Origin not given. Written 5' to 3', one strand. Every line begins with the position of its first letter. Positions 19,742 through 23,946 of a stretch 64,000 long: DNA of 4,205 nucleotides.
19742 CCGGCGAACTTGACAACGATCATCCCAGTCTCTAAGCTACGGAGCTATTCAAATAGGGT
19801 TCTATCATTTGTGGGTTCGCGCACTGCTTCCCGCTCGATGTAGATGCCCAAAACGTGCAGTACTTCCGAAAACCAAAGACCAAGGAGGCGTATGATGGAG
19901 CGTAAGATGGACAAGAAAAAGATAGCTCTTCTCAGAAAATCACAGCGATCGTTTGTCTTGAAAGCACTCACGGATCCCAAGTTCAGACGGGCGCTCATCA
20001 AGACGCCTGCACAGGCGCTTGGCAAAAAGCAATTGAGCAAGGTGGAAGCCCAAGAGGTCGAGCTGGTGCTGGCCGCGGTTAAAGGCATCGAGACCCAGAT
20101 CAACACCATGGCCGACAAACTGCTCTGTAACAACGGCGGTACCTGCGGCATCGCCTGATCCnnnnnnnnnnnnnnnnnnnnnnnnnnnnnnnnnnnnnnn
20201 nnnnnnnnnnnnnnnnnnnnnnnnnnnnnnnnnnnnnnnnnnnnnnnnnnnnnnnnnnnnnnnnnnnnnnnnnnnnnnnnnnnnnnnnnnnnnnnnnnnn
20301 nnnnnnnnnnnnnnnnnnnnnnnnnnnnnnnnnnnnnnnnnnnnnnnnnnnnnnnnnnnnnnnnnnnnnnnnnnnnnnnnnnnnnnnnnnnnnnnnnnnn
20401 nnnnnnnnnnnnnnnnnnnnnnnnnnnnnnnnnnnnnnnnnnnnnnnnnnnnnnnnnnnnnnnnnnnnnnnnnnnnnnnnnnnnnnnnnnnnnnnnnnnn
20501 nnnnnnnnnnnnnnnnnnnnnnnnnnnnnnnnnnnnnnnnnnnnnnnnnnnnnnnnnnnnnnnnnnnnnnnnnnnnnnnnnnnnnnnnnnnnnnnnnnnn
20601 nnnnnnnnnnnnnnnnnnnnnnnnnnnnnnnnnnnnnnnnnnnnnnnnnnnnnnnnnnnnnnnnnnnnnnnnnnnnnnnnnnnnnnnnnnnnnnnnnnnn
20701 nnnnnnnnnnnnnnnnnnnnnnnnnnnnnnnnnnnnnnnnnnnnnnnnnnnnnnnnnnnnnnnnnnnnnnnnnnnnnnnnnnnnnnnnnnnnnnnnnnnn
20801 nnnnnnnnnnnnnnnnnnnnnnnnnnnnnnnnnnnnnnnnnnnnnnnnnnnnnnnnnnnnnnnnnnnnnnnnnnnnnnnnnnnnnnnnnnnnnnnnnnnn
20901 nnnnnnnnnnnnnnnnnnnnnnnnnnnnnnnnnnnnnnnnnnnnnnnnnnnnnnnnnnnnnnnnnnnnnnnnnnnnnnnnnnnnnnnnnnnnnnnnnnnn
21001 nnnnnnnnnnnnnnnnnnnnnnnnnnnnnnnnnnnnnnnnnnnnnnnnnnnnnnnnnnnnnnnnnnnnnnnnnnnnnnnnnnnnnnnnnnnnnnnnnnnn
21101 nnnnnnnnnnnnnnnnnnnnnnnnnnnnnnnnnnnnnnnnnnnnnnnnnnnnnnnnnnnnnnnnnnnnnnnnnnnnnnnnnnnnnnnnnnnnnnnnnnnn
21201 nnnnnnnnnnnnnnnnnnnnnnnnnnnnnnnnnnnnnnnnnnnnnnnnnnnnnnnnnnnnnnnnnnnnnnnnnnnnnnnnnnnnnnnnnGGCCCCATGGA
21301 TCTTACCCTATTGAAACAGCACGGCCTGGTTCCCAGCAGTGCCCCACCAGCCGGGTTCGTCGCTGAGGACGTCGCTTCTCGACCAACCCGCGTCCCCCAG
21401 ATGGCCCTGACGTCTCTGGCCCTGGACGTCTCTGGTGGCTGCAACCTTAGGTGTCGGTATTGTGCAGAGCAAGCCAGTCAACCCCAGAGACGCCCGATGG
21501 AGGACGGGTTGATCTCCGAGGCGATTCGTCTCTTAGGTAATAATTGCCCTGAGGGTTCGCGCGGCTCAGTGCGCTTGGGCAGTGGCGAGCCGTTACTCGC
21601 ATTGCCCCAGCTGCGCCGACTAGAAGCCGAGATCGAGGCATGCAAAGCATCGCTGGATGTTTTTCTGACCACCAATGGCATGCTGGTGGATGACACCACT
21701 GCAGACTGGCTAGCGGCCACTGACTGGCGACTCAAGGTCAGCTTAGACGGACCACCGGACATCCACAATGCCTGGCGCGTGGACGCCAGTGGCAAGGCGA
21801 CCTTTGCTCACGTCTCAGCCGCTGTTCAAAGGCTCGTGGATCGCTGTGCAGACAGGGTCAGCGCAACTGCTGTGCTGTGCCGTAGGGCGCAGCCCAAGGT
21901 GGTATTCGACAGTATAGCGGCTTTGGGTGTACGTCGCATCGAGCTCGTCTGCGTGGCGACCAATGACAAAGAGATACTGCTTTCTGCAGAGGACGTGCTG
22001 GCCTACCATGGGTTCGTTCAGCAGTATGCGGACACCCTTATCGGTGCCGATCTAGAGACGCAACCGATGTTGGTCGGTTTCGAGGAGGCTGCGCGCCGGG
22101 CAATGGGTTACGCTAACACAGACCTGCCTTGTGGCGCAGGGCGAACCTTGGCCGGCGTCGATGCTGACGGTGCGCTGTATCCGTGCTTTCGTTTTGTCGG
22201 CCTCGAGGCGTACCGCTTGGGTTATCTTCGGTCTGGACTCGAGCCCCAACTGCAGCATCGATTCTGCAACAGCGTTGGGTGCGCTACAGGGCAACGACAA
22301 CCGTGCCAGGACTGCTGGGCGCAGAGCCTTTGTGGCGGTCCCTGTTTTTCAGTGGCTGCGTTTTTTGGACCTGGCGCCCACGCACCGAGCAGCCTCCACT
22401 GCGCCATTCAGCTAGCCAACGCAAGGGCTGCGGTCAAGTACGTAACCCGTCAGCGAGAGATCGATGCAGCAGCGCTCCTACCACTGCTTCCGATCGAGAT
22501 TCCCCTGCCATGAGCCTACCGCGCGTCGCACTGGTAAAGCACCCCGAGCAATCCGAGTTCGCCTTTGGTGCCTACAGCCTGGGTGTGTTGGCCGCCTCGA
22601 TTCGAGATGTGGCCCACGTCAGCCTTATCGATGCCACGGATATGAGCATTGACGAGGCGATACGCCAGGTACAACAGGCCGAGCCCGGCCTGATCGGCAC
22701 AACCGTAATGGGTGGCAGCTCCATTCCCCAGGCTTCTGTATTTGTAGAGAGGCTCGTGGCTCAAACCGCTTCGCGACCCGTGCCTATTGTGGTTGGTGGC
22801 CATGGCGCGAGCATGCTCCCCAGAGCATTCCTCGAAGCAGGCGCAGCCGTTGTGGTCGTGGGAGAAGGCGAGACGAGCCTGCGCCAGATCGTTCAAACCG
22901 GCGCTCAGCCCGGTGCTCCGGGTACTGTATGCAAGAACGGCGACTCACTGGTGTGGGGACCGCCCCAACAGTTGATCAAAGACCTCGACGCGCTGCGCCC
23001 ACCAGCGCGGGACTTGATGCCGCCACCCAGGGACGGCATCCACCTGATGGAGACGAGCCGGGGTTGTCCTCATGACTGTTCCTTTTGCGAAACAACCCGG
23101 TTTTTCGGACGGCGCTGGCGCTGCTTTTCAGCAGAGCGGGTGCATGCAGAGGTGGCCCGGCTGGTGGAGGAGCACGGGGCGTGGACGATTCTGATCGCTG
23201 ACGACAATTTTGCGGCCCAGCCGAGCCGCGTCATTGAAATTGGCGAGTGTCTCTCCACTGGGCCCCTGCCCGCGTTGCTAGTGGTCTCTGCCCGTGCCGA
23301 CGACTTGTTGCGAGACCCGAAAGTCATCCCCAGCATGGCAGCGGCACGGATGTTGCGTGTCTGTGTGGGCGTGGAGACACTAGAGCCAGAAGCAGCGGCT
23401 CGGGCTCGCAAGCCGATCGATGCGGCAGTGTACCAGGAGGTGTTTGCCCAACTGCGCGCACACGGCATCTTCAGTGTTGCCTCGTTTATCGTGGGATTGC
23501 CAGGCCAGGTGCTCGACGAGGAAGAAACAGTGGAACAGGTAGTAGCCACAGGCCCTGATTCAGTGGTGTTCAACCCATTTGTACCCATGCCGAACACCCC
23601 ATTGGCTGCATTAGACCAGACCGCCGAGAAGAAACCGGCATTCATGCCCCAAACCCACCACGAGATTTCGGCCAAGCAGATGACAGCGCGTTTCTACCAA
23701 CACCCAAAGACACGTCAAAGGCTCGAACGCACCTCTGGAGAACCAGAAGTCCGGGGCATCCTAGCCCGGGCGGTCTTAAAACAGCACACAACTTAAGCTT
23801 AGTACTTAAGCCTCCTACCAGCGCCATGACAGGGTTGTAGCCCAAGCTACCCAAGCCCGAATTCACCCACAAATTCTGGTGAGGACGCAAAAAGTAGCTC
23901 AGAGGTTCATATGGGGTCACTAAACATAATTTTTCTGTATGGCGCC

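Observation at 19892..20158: Precursor candidate: long NHLP-like leader, Gly-Gly, and a tiny two-Cys C-terminal tail (CNNGG-TCGIA)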

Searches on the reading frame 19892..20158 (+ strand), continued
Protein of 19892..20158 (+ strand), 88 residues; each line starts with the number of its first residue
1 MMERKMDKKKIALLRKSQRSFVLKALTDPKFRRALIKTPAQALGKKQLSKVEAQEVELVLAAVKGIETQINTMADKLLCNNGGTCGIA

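Call 55: find_encoding_contigs(protein=P0032, flank=8000, max_places=3)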
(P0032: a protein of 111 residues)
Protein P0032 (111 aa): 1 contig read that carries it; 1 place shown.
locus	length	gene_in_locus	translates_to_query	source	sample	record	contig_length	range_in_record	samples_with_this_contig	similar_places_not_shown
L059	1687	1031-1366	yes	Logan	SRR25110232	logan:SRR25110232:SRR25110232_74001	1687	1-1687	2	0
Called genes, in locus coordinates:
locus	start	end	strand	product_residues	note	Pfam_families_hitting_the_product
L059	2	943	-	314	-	?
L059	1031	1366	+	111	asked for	-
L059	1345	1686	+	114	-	?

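Call 63: search_protein_families(library=ncbifam, alignment_id=A2, max_evalue=0.01)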
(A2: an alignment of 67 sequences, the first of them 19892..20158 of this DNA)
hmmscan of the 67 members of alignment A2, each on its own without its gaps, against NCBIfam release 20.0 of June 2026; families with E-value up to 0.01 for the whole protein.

A. member 1, window:19892-20158:+ (88 aa): 3 families
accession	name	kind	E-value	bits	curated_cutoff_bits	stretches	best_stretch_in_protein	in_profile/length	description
NF038399.1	NH_RiPP_Os17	domain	6.2e-06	26.2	40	1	21-54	6-41/63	Os1348 family NHLP clan protein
NF038175.1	IniB_NTERM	domain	0.00084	19.2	40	1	21-63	5-47/49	IniB N-terminal domain-containing protein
TIGR03793.1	leader_NHLP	domain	0.0057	16.5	50.9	1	18-50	6-38/77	NHLP leader peptide family RiPP precursor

B. families by the number of members that match (of 67 scanned): 9 families
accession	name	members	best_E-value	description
NF038399.1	NH_RiPP_Os17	64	1.8e-09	Os1348 family NHLP clan protein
TIGR03793.1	leader_NHLP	31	4.8e-05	NHLP leader peptide family RiPP precursor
TIGR04509.1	mod_pep_NH_fam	22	5.1e-05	NHLP-related RiPP peptide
NF038175.1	IniB_NTERM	8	2.8e-05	IniB N-terminal domain-containing protein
TIGR01323.1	nitrile_alph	7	0.00041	nitrile hydratase subunit alpha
NF033431.1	cinnamycin_RiPP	6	0.00023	cinnamycin family lantibiotic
TIGR01409.1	TAT_signal_seq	2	0.00045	twin-arginine translocation signal domain-containing protein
NF040801.1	spore_GerD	1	0.0027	spore germination lipoprotein GerD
NF047463.1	CllEntPrLepto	1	0.0067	mammalian cell entry protein Mce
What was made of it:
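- On NHLP leader peptide family (TIGR03793): 31 of 67 family members reach E < 0.01, with a best E of 4.8e-5 (call 63).
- Closest known: NHLP / Nif11 leader RiPP precursors. Same: 64 of 67 family members hit the NHLP-clan model NF038399 and 31 of 67 hit TIGR03793 (call 63).
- Leader-type similarity: 64 of 67 members hit an NHLP-clan model (call 63).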

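Call 64: search_protein_families(library=pfam, alignment_id=A2, max_evalue=0.01)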
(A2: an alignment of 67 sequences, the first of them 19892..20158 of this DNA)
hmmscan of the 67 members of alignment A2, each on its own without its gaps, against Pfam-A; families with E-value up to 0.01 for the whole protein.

A. member 1, window:19892-20158:+ (88 aa): 0 families

B. families by the number of members that match (of 67 scanned): 6 families
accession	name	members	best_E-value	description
PF14407.11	Frankia_peptide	28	1e-05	Ribosomally synthesized peptide prototyped by Frankia Franean1_4349.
PF02979.21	NHase_alpha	11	1.5e-05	Nitrile hydratase, alpha chain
PF19398.4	DurB-like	9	5e-06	Lantibiotic duramycin B-like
PF10518.14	TAT_signal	2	0.00048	TAT (twin-arginine translocation) pathway signal sequence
PF05667.16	CCDC22_CC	1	0.0012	CCDC22 protein coiled-coil region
PF23257.1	DUF7071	1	0.01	Domain of unknown function (DUF7071)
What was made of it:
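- On NHLP leader peptide family (TIGR03793): 11 of 67 members hit PF02979 and 7 of 67 hit TIGR01323 at E < 0.01 (calls 63, 64).
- TAT HMMs hit 2 of 67 members (calls 63, 64). The protein has RiPP-leader-type HMM similarity (calls 63, 64).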

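Call 67: find_encoding_contigs(protein=P0184, flank=7000, max_places=2)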
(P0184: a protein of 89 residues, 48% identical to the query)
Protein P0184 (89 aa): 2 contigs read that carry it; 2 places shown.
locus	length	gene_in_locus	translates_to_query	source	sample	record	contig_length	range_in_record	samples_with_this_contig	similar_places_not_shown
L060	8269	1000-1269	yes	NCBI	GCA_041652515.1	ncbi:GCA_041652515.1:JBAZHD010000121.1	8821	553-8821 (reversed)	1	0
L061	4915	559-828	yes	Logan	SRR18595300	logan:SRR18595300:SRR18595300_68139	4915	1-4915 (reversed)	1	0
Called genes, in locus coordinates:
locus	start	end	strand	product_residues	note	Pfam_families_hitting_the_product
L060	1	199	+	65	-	?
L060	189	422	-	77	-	-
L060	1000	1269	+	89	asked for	-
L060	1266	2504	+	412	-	PF04055:Radical_SAM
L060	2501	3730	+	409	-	PF04055:Radical_SAM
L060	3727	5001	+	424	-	PF02310:B12-binding, PF04055:Radical_SAM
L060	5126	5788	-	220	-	-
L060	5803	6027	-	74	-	PF07927:HicA_toxin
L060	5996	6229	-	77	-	-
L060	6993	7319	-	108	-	-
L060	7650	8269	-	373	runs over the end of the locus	-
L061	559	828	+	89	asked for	-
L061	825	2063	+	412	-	PF04055:Radical_SAM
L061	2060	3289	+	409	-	PF04055:Radical_SAM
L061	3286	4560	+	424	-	PF02310:B12-binding, PF04055:Radical_SAM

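Call 68: find_encoding_contigs(protein=P0197, flank=7000, max_places=2)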
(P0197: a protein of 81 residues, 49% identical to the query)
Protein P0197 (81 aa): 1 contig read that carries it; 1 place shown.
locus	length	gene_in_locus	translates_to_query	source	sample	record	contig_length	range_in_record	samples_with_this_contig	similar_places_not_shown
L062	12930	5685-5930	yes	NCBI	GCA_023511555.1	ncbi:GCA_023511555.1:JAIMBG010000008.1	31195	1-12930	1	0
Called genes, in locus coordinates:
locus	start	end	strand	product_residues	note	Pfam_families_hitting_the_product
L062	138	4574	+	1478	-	PF01364:Peptidase_C25, PF07705:CARDB, PF22842:Pel9A-like_beta_helix (faint), PF05048:NosD, PF13229:Beta_helix (weak), PF13620:CarboxypepD_reg (faint)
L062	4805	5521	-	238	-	PF00534:Glycos_transf_1, PF13692:Glyco_trans_1_4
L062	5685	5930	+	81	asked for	-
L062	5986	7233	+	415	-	PF04055:Radical_SAM, PF13353:Fer4_12 (faint)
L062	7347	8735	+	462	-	PF02310:B12-binding, PF04055:Radical_SAM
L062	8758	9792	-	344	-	PF00392:GntR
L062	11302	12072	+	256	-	PF07729:FCD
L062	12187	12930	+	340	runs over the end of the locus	PF26233:NicX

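Call 70: search_protein_families(library=padloc, proteins=[window:19892-20158:+], max_evalue=0.001)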
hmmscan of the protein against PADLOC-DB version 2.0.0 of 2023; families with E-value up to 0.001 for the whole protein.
window:19892-20158:+ (88 aa): 0 families

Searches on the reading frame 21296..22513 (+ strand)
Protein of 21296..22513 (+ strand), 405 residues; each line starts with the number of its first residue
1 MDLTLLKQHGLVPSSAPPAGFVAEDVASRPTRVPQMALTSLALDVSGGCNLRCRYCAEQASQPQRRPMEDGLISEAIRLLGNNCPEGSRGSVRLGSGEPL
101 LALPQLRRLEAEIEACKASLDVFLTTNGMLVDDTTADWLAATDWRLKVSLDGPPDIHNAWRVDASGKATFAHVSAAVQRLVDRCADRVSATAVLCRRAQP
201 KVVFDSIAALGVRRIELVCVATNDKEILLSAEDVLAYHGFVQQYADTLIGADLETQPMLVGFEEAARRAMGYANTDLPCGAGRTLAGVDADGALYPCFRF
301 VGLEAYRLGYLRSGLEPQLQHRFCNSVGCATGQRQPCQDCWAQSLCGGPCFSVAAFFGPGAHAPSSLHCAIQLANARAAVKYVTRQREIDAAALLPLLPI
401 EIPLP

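Call 4: search_protein_families(library=ncbifam, proteins=[window:21296-22513:+], max_evalue=0.01)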
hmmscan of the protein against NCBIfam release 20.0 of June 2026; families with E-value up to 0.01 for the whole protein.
window:21296-22513:+ (405 aa): 58 families (the best 25 are shown)
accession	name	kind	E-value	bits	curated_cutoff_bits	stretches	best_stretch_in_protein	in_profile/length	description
NF047865.1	rSAM_PapB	equivalog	1.9e-46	158.8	340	1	38-354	2-320/330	PapB family radical SAM/SPASM ranthipeptide maturase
TIGR04064.1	rSAM_nif11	equivalog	1.1e-39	136.4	518.7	1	35-385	74-435/459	nif11-like peptide radical SAM maturase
TIGR03906.1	quino_hemo_SAM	equivalog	1.7e-37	129.2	453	1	31-353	86-417/467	quinohemoprotein amine dehydrogenase maturation protein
TIGR03974.1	rSAM_six_Cys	equivalog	1e-29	103.7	425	1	35-373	93-439/451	thioether cross-link-forming SCIFF peptide maturase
TIGR04163.1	rSAM_cobopep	equivalog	6.9e-26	91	375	2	277-388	312-424/428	peptide-modifying radical SAM enzyme CbpB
TIGR04068.1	rSAM_ocin_clost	equivalog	3.5e-23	82.2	500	2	37-188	82-240/462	Cys-rich peptide radical SAM maturase CcpM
TIGR03942.1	sulfatase_rSAM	equivalog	1e-22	80.7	349.45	1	45-350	7-324/363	anaerobic sulfatase maturase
NF040492.1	not_ScfB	exception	9.6e-22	77.5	855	1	38-376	94-441/450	ScfB-related radical SAM/SPASM orphan maturase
TIGR04280.1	geopep_mat_rSAM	hypoth_equivalog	1.1e-20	74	400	1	48-350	93-392/428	geopeptide radical SAM maturase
TIGR03978.1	rSAM_paired_1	equivalog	4.5e-20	71.9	370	1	45-388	89-456/466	His-Xaa-Ser system radical SAM maturase HxsB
NF041707.1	rSAM_YhhB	equivalog_domain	5.6e-20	71.6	445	1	39-224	2-199/369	cyclophane-forming radical SAM/SPASM peptide maturase YhhB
NF038107.1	rSAM_NF038107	equivalog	7e-18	64.6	600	1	47-353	93-403/444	Cys-every-fifth radical SAM/SPASM peptide maturase CefB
TIGR04115.1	rSAM_Cxxx_rpt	equivalog_domain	8.3e-18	65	350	1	40-379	3-356/359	radical SAM peptide maturase, CXXX-repeat target family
NF038170.1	lachnocin_rSAM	equivalog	5.1e-17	61.9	550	1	38-346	75-391/440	lachnocin radical SAM maturase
NF041298.1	rSAM_mat_DynA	equivalog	6e-17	61.6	450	1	49-358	11-329/356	dynobactin maturation radical SAM/SPASM protein DynA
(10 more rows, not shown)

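Call 5: search_protein_families(library=pfam, proteins=[window:21296-22513:+], max_evalue=0.1)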
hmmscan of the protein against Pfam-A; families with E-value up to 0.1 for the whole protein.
window:21296-22513:+ (405 aa): 3 families
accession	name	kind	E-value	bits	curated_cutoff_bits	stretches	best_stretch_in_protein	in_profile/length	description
PF04055.27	Radical_SAM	-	2e-13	51.3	29.5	1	45-183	3-139/166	Radical SAM superfamily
PF13353.11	Fer4_12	-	8.6e-05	23.3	22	1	47-155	13-118/137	4Fe-4S single cluster domain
PF13186.11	SPASM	-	0.023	15.4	21.5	1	279-340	1-66/67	Iron-sulfur cluster-binding domain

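Call 22: search_solved_structures(query=window:21296-22513:+, max_evalue=0.001)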
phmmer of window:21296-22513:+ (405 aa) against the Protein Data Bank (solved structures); distinct sequences matched with E-value up to 0.001: 5.
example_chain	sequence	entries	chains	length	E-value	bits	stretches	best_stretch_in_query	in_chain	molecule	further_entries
5wgg_A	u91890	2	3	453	4.6e-19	71.9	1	37-373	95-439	Radical SAM domain protein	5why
4k37_A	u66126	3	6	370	3.4e-15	59.2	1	40-178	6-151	Anaerobic sulfatase-maturating enzyme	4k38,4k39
4k36_A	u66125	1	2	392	4.3e-15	58.9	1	40-178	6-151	Anaerobic sulfatase-maturating enzyme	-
9gm3_A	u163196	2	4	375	1.8e-12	50.2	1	38-217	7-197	ChlB radical SAM domain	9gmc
2fb2_A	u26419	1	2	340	0.00035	22.9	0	38-155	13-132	Molybdenum cofactor biosynthesis protein A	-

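Call 70: search_protein_families(library=padloc, proteins=[window:21296-22513:+], max_evalue=0.001)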
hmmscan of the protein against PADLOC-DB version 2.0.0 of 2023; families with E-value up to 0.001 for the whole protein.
window:21296-22513:+ (405 aa): 2 families
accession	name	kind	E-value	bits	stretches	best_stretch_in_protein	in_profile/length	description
PDLC02903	pVip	-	5.7e-07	27.3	1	46-180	7-132/257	Viperins not associated with kinases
PDLC02904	pVip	-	0.00018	19.1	1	48-154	12-111/262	Viperins associated with kinases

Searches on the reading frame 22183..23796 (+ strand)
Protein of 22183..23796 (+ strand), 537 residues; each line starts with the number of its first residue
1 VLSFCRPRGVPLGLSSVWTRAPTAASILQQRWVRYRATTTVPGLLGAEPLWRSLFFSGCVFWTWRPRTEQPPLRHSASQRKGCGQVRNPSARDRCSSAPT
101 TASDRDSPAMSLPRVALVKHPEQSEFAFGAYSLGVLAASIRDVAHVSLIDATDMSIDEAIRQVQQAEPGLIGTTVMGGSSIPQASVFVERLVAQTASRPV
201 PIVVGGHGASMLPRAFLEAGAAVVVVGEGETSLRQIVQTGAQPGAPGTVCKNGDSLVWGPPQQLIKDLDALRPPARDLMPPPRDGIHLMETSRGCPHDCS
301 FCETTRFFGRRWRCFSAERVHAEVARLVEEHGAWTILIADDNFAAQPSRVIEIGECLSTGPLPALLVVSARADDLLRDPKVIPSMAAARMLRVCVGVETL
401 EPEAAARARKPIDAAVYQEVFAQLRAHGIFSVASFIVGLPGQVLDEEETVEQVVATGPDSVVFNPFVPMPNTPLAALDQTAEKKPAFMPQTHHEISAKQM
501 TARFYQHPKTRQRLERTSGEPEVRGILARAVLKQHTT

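Call 4: search_protein_families(library=ncbifam, proteins=[window:22183-23796:+], max_evalue=0.01)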
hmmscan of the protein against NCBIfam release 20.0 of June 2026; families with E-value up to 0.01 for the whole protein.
window:22183-23796:+ (537 aa): 23 families
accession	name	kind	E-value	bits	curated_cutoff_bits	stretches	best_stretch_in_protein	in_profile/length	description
TIGR04367.1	HpnR_B12_rSAM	equivalog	9.7e-30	103.5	650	1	133-472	25-367/490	hopanoid C-3 methylase HpnR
NF050148.1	rSAM_ApyD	equivalog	1.7e-28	99.4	750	1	159-450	66-360/645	RiPP biosynthesis radical SAM protein ApyD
TIGR02026.1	BchE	equivalog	7.6e-28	97.6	481.35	1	143-475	35-384/497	magnesium-protoporphyrin IX monomethyl ester anaerobic oxidative cyclase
TIGR04013.1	B12_SAM_MJ_1487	hypoth_equivalog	6.6e-24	84.5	251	1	130-331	10-196/382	TIGR04013 family B12-binding domain/radical SAM domain-containing protein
TIGR04014.1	B12_SAM_MJ_0865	equivalog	7e-20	71.2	360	1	191-495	60-376/434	methyl-coenzyme M reductase glutamine C-methyltransferase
TIGR04072.2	rSAM_ladder_B12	equivalog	8.4e-18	64.2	360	1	192-453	90-342/443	lipid biosynthesis B12-binding/radical SAM protein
NF033712.0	B12_rSAM_KedN5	subfamily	2.8e-15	55.6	700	1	163-445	58-358/624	KedN5 family methylcobalamin-dependent radical SAM C-methyltransferase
TIGR04479.1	bcpD_PhpK_rSAM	subfamily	5.6e-15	54.7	600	1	288-475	243-428/504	PhpK family radical SAM P-methyltransferase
NF038361.1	rSAM_Sden_1168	equivalog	1e-13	50.7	575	1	154-449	127-443/560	Sden_1168 family B12-binding radical SAM P-methyltransferase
NF040546.1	rSAM_CUAEP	equivalog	1.1e-13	50.8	500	1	131-446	14-330/468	CUAEP/CCAEP-tail radical SAM (seleno)protein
NF033070.1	rSAM_AprD4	equivalog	2e-13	50.1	500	1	153-475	63-387/456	AprD4 family radical SAM diol-dehydratase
TIGR03471.1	HpnJ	equivalog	6.6e-13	48.3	577.6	1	290-454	201-363/472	hopanoid biosynthesis associated radical SAM protein HpnJ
TIGR04295.1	B12_rSAM_oligo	hypoth_equivalog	3.4e-09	35.9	400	1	147-346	43-258/422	TIGR04295 family B12-binding domain-containing radical SAM protein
TIGR04385.1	B12_rSAM_cofa1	equivalog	7.2e-09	35.3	450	1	198-344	98-253/438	B12 lower ligand biosynthesis radical SAM protein BzaD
TIGR03975.1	rSAM_ocin_1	subfamily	1.2e-07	30.6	281.85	1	147-441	108-414/606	RiPP maturation radical SAM C-methyltransferase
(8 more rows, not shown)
